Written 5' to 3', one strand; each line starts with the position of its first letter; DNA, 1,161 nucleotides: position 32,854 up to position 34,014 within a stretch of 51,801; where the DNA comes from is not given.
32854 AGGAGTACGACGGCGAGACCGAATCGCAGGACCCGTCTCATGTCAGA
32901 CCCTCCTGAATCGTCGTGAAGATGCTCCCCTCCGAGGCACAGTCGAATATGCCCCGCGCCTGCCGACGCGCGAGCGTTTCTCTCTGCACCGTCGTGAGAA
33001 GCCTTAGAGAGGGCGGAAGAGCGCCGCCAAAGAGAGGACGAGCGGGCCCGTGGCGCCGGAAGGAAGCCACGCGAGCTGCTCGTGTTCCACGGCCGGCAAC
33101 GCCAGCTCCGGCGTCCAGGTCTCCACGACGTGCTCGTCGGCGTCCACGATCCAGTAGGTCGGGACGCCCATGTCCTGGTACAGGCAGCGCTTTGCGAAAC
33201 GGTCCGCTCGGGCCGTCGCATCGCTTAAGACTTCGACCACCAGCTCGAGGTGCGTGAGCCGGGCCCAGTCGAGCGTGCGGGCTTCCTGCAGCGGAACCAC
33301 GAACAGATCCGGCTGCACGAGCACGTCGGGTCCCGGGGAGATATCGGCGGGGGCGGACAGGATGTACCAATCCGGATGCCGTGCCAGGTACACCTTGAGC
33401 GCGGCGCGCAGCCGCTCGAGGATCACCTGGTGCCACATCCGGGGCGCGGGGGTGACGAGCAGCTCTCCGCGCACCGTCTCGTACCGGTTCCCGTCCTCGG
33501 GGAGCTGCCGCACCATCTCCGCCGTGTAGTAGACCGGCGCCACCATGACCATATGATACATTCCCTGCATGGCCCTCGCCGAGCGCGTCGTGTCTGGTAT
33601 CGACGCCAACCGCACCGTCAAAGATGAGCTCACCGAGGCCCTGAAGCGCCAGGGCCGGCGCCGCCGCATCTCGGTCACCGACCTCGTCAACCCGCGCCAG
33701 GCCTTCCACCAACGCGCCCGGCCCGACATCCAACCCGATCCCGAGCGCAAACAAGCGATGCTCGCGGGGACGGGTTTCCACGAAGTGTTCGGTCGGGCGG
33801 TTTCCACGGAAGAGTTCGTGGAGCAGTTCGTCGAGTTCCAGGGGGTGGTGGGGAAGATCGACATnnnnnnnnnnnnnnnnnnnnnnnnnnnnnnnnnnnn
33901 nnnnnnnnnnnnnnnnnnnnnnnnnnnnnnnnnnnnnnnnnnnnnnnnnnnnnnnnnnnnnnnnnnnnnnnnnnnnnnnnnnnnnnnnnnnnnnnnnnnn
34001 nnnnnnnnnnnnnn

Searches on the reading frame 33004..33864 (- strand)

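Call 31: search_protein_families(library=pfam, proteins=[window:33004-33864:-], max_evalue=0.001)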
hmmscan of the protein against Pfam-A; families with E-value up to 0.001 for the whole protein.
window:33004-33864:- (286 aa): 1 family
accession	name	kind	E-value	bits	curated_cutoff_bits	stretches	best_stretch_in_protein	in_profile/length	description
PF05685.18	Uma2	-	2.9e-23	82.6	27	1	116-259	2-151/172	Putative restriction endonuclease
